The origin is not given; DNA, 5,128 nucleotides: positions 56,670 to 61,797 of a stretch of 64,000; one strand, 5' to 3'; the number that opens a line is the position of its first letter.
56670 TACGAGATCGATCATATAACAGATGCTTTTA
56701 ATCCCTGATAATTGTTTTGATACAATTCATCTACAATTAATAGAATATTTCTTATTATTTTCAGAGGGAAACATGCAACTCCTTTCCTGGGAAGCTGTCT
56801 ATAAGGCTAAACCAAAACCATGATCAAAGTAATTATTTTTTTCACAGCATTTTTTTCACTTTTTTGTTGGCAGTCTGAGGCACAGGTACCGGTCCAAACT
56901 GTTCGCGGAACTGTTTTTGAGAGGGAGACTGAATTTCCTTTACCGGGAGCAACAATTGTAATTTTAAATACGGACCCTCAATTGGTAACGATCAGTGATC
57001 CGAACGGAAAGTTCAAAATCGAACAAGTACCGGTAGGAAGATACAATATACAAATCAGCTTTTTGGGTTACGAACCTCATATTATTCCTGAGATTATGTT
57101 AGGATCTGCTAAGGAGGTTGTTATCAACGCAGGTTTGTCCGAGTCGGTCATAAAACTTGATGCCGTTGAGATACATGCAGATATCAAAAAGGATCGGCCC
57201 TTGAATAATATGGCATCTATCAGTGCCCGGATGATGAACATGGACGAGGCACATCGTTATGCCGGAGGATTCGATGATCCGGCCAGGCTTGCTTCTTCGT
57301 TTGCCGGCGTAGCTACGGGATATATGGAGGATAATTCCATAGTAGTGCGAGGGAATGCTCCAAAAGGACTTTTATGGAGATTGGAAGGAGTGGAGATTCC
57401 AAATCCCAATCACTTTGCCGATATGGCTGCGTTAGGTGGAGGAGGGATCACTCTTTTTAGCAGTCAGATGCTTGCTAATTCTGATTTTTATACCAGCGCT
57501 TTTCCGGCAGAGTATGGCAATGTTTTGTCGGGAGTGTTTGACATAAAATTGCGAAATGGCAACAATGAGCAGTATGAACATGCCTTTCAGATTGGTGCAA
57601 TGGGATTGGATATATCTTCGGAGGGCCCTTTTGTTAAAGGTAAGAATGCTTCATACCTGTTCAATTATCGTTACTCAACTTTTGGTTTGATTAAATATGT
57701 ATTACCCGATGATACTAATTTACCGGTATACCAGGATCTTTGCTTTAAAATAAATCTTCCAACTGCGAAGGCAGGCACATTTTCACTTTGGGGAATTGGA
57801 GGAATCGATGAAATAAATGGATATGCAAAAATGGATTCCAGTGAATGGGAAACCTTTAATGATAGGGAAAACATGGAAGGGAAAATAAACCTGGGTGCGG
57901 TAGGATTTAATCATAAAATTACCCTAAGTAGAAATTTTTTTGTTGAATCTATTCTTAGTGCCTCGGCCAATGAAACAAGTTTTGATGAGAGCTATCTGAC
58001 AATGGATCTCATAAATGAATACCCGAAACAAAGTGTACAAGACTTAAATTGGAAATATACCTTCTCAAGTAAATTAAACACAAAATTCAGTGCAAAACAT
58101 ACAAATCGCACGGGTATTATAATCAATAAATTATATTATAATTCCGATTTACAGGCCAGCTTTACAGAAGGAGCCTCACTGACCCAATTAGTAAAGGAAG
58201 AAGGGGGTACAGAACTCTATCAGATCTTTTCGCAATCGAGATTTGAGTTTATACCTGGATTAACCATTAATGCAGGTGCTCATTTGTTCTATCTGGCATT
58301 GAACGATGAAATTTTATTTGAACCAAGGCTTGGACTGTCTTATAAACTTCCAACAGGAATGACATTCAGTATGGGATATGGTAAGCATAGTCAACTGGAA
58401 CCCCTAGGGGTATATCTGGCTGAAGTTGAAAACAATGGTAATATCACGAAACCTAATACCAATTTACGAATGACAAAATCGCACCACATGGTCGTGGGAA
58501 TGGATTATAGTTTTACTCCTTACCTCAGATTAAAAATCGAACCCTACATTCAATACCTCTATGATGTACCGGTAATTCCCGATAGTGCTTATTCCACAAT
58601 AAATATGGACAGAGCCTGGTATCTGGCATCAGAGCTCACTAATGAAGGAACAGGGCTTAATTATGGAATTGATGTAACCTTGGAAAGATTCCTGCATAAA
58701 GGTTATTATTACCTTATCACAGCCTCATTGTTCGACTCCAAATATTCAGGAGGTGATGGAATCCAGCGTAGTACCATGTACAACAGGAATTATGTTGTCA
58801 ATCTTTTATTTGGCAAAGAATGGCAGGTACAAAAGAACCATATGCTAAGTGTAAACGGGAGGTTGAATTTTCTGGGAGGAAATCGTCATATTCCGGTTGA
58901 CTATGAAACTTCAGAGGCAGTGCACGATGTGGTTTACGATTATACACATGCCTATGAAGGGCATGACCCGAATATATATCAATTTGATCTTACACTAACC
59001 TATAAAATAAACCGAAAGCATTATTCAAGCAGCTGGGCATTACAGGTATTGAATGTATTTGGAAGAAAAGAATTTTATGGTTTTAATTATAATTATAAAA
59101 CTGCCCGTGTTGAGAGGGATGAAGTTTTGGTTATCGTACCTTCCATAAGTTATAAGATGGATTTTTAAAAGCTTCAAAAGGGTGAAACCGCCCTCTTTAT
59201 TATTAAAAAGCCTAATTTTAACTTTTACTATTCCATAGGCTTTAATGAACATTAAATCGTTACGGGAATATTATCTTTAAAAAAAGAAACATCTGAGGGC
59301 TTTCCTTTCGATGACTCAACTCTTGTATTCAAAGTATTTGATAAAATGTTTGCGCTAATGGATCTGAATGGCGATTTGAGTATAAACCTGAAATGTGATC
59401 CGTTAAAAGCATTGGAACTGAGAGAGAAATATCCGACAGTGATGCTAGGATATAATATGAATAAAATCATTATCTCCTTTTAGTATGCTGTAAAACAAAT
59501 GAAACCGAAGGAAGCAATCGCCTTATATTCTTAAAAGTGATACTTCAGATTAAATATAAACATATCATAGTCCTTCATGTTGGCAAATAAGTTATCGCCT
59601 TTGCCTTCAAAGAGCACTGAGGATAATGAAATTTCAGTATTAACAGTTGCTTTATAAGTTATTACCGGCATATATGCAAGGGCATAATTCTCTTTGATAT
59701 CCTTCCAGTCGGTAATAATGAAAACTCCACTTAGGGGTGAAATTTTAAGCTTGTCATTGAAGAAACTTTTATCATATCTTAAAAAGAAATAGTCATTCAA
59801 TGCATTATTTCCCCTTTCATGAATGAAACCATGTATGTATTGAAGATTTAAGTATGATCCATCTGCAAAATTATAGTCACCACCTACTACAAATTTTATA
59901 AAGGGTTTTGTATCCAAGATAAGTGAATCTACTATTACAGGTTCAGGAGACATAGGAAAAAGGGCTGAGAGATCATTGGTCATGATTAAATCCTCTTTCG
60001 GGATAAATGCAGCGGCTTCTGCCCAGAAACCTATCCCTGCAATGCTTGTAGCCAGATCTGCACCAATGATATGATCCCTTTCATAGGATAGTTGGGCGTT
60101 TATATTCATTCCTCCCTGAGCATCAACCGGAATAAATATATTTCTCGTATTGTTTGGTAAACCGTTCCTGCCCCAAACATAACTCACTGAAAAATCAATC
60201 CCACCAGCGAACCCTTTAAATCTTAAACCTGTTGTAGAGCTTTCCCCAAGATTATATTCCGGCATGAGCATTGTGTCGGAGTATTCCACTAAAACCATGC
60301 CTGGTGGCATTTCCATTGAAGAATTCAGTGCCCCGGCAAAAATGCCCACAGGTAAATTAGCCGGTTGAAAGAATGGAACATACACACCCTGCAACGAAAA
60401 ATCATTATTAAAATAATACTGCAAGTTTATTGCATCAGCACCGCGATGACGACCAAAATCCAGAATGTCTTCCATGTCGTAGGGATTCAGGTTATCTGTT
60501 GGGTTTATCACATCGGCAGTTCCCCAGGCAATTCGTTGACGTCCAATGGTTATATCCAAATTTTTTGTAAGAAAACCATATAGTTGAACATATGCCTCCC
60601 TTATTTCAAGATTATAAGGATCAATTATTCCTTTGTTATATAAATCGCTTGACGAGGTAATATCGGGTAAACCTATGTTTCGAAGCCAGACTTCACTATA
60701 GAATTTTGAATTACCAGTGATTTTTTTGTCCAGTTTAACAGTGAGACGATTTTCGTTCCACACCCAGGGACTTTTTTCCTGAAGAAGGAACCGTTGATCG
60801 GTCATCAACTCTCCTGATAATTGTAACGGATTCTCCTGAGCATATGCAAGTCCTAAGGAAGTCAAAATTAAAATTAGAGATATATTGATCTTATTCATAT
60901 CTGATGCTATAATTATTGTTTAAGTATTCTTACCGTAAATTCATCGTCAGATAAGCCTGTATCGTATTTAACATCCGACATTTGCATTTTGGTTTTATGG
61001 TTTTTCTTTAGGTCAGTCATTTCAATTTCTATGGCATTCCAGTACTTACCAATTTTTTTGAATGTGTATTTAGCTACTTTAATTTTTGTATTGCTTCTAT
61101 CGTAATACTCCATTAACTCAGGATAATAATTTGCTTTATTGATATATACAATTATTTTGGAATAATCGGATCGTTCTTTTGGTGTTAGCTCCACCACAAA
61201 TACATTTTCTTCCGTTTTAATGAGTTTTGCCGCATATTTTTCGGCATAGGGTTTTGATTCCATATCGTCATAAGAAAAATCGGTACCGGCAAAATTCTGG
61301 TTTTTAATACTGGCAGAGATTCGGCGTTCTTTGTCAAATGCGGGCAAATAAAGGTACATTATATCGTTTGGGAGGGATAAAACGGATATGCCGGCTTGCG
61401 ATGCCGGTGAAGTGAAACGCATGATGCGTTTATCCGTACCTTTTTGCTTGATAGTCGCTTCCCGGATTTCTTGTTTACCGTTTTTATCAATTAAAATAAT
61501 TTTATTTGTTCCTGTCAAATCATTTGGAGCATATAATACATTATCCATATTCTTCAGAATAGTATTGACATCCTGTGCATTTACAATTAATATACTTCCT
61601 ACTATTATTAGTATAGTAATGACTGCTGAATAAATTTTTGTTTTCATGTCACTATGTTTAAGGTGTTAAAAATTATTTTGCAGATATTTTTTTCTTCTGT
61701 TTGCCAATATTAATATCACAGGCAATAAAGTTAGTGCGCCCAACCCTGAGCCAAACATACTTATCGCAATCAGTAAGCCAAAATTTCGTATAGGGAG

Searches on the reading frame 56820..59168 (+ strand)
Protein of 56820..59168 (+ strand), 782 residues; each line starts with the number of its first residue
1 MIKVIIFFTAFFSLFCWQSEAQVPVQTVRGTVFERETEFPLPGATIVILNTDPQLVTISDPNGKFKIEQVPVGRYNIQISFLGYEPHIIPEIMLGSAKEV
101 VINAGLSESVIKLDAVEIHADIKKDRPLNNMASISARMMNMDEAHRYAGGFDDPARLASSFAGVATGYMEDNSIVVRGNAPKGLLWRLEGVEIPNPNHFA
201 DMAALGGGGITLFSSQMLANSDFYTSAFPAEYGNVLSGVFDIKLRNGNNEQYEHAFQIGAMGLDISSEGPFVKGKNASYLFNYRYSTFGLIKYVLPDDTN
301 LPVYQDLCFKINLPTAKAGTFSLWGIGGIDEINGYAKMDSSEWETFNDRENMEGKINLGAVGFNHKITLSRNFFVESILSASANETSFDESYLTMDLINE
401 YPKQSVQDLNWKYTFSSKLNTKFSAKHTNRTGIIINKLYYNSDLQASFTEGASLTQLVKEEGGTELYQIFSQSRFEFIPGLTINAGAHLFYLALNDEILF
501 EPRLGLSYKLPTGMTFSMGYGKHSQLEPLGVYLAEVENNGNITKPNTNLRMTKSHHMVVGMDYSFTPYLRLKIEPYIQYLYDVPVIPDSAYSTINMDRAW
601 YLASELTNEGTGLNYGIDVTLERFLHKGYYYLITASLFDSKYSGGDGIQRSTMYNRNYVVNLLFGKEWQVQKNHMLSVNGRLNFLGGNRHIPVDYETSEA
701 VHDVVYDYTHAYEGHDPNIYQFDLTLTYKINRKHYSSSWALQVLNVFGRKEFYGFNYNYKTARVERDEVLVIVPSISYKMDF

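Call 96: search_protein_families(library=pfam, proteins=[window:56820-59168:+], max_evalue=0.0001)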
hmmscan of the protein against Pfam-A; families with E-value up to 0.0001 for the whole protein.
window:56820-59168:+ (782 aa): 2 families
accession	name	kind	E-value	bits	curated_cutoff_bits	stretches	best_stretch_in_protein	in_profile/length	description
PF13620.12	CarboxypepD_reg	-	2.2e-14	54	32.3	1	27-106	1-81/82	Carboxypeptidase regulatory-like domain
PF13715.12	CarbopepD_reg_2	-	8.5e-14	51.8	32.2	1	28-116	1-86/88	CarboxypepD_reg-like domain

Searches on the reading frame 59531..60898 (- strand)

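Call 96: search_protein_families(library=pfam, proteins=[window:59531-60898:-], max_evalue=0.0001)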
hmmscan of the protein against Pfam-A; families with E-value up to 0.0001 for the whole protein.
window:59531-60898:- (455 aa): 1 family
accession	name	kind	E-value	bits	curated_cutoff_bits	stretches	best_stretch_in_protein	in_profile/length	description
PF06980.17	DUF1302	-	4.3e-07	29.8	23.2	1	96-296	143-361/541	Protein of unknown function (DUF1302)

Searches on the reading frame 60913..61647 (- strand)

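Call 96: search_protein_families(library=pfam, proteins=[window:60913-61647:-], max_evalue=0.0001)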
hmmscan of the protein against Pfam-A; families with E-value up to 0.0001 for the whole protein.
window:60913-61647:- (244 aa): 1 family
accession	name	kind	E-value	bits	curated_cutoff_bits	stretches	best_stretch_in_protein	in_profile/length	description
PF17131.11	LolA_like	-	2.6e-50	171.1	30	1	70-243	1-183/184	Outer membrane lipoprotein-sorting protein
